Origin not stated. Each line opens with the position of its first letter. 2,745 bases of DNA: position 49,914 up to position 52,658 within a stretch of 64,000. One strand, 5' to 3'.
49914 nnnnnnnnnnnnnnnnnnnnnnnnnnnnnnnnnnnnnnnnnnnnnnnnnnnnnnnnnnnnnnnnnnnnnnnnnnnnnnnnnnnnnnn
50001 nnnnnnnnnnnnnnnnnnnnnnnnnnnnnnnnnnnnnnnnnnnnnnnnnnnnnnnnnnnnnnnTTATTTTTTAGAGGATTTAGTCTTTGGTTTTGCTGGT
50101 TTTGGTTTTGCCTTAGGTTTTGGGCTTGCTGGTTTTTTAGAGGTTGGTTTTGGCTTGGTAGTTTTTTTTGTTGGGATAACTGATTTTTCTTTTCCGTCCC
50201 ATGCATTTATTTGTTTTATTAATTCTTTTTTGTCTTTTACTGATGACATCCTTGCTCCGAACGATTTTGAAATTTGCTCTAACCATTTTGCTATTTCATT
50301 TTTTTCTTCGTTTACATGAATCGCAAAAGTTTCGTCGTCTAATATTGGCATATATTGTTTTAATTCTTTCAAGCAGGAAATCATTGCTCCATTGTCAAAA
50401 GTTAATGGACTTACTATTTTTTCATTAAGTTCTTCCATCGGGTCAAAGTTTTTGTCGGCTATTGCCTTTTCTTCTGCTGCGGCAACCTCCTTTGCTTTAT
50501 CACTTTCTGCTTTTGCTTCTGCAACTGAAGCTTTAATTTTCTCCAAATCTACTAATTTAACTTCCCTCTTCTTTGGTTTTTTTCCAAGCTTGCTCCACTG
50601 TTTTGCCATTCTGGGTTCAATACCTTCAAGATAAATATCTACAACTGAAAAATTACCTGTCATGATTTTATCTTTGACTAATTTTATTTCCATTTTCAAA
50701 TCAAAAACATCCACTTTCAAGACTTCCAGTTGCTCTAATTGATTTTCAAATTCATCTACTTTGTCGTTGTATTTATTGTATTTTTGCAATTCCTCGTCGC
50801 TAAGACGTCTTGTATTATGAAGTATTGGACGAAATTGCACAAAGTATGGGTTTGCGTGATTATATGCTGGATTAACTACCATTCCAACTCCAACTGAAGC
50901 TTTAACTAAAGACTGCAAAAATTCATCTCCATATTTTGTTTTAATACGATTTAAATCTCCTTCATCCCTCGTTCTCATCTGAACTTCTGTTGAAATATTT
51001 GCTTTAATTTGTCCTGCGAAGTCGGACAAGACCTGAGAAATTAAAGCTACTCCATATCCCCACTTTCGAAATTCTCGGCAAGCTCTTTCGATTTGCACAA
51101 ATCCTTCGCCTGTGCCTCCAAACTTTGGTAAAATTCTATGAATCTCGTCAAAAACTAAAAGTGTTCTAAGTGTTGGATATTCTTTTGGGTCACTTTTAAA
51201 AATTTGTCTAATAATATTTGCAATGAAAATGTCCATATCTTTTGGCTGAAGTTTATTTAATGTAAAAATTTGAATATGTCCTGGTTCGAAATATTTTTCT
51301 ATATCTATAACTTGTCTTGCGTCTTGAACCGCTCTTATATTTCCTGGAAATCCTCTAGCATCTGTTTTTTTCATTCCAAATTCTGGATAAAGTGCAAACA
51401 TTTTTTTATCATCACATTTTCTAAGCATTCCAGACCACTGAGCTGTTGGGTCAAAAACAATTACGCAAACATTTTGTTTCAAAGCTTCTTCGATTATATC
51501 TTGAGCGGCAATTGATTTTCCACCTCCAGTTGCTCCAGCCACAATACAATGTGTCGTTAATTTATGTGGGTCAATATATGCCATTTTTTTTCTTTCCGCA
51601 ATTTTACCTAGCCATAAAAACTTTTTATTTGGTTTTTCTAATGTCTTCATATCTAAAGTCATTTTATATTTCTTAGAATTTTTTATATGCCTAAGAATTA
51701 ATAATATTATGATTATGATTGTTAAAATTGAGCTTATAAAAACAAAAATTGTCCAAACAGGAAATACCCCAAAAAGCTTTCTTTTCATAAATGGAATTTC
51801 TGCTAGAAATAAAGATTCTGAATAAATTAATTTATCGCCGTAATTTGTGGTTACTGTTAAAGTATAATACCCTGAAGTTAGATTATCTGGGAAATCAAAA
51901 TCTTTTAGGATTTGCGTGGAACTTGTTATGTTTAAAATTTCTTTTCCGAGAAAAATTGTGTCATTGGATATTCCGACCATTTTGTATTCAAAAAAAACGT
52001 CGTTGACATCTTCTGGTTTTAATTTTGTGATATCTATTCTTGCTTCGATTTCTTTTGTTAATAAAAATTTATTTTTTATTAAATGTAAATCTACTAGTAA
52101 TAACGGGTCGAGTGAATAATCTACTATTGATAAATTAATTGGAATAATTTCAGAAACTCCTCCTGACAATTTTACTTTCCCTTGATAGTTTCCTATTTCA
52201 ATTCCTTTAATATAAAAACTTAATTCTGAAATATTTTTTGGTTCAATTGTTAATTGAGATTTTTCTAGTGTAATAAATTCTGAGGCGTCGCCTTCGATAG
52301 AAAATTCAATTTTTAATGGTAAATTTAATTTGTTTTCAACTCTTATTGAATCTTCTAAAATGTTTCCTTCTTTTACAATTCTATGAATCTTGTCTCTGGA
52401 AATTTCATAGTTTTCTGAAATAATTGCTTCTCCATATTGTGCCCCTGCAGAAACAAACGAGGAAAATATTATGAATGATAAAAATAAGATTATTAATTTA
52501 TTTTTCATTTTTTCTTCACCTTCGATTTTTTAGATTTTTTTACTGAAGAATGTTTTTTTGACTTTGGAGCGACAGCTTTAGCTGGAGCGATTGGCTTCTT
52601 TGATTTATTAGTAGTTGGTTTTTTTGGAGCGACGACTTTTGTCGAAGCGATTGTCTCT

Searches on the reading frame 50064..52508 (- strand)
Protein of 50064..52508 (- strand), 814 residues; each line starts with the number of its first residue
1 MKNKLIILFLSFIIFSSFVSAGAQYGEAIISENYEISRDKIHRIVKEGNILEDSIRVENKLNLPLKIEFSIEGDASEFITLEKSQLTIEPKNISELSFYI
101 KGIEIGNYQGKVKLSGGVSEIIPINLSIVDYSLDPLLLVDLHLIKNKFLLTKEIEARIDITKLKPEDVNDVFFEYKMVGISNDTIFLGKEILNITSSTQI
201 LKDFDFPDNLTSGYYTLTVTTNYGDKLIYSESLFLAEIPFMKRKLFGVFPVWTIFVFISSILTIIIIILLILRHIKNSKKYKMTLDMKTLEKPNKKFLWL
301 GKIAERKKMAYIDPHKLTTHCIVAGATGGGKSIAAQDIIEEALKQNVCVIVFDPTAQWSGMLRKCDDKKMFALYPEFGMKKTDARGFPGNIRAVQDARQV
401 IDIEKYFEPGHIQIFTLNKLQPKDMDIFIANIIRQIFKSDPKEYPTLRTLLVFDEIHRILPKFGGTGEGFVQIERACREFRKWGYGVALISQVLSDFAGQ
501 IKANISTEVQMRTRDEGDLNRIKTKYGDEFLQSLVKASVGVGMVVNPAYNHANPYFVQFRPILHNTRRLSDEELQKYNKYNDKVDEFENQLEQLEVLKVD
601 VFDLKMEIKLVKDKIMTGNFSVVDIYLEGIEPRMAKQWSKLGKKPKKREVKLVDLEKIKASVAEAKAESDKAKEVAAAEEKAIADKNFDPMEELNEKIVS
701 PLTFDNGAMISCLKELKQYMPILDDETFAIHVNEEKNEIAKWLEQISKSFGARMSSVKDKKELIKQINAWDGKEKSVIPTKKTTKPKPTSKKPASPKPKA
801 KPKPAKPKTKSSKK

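Call 14: search_protein_families(library=pfam, proteins=[window:50064-52508:-], max_evalue=0.01)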
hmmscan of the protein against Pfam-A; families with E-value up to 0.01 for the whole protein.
window:50064-52508:- (814 aa): 10 families
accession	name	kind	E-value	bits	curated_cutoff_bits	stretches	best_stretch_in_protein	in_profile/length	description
PF01935.23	DUF87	-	3e-09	37.7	23.2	1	300-362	3-68/220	Helicase HerA, central domain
PF05872.18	HerA_C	-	1.6e-05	24.2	22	1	308-389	11-93/502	Helicase HerA-like C-terminal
PF05707.18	Zot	-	9.8e-05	22.3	20.3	1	447-515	81-149/197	Zonular occludens toxin (Zot)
PF01580.24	FtsK_SpoIIIE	-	0.0011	18.9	24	1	298-343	20-64/221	FtsK/SpoIIIE family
PF00270.35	DEAD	-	0.0013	19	26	0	319-355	15-54/167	DEAD/DEAH box helicase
PF04851.21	ResIII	-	0.0016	18.8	22.5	1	316-461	21-139/164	Type III restriction enzyme, res subunit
PF13803.12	DUF4184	-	0.0022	18.3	25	1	228-301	125-189/229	Domain of unknown function (DUF4184)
PF10412.15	TrwB_AAD_bind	-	0.0055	16.1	20.5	0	316-357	13-54/387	Type IV secretion-system coupling protein DNA-binding domain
PF13173.12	AAA_14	-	0.0059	17.1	27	0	404-459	24-74/129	AAA domain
PF20720.3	nSTAND3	-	0.0071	16.5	27.2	0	319-373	18-70/155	Novel STAND NTPase 3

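Call 51: find_homologous_proteins(query=window:50064-52508:-, max_evalue=1e-20)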
Query window:50064-52508:- (814 aa): 692 proteins with E <= 1e-20 among 8000 candidates; the best 120 are listed.
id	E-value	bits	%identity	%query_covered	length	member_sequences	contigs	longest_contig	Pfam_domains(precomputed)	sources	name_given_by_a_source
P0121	0.0e+0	1805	100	100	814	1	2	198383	PF01935.24,PF05872.19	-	-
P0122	0.0e+0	1495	84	98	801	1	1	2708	PF01935.24,PF05872.19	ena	-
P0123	0.0e+0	1261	69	98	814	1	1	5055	PF01935.24,PF05872.19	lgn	-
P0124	0.0e+0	1236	70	97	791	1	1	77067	PF01935.24,PF05872.19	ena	-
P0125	0.0e+0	1228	68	99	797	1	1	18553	PF01935.24,PF05707.19,PF05872.19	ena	-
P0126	0.0e+0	1189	66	99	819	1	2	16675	PF01935.24,PF05872.19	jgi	jgi:Helicase HerA, central domain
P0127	0.0e+0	1186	66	99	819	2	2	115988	PF01935.24,PF05872.19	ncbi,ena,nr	ncbi:DUF853 family protein [archaeon]|nr:DUF853 family protein [archaeon]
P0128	0.0e+0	1118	62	100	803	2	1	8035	PF01935.24,PF05872.19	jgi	jgi:hypothetical protein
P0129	0.0e+0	1118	65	93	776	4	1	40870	PF01935.24,PF05872.19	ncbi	-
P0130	0.0e+0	1114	64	93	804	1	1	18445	PF01935.24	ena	-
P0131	0.0e+0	1112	60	100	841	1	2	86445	PF01935.24,PF05872.19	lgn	-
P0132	0.0e+0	1105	63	97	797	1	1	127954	PF01935.24,PF05872.19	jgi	jgi:hypothetical protein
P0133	0.0e+0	1093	63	97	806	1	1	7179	PF01935.24,PF05872.19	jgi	jgi:capsular polysaccharide biosynthesis protein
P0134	0.0e+0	1092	63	96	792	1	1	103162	PF01935.24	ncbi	-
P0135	0.0e+0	1081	61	99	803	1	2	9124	PF01935.24,PF05872.19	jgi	-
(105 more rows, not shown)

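Call 52: find_encoding_contigs(protein=P0124, flank=10000, max_places=4)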
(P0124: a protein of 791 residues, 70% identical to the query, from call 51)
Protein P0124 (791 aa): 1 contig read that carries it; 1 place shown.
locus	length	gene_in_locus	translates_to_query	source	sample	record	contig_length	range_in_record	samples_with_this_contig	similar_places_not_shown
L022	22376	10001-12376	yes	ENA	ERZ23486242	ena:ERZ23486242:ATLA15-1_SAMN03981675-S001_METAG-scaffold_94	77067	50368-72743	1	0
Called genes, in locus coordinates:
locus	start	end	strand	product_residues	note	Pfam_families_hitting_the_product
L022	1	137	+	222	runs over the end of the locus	PF21984:DnaD_N (faint), PF08279:HTH_11 (faint), PF13730:HTH_36 (weak)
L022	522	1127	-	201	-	-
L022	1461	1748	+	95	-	-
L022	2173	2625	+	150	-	-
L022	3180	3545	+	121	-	-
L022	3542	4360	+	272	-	PF02899:Phage_int_SAM_1 (weak), PF13495:Phage_int_SAM_4, PF00589:Phage_integrase, PF22823:MrpR_C_cat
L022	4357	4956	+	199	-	PF00702:Hydrolase, PF13419:HAD_2, PF13242:Hydrolase_like (weak)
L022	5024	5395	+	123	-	-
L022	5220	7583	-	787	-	-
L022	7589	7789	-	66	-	-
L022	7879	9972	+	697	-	-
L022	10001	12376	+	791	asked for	PF01935:DUF87, PF05872:HerA_C (faint)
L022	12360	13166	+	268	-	-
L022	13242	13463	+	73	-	-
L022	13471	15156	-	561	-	-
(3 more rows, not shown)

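Call 53: find_encoding_contigs(protein=P0125, flank=10000, max_places=4)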
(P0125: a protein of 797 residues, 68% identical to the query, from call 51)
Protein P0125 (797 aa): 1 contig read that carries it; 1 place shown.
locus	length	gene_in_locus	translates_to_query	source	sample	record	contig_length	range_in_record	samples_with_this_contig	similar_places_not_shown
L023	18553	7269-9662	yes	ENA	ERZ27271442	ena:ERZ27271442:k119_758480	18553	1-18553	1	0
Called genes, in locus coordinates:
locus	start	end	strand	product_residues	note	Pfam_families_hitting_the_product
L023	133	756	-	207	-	-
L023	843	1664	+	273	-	PF02899:Phage_int_SAM_1 (weak), PF13495:Phage_int_SAM_4, PF00589:Phage_integrase, PF22823:MrpR_C_cat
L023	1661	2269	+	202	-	PF00702:Hydrolase, PF13419:HAD_2, PF13242:Hydrolase_like (weak)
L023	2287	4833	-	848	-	-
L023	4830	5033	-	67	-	-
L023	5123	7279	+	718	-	-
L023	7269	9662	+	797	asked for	PF05707:Zot (faint), PF01935:DUF87, PF05872:HerA_C (faint)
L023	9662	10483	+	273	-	-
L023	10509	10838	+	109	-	-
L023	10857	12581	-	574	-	-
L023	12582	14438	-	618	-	PF07705:CARDB (faint)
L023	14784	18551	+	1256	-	?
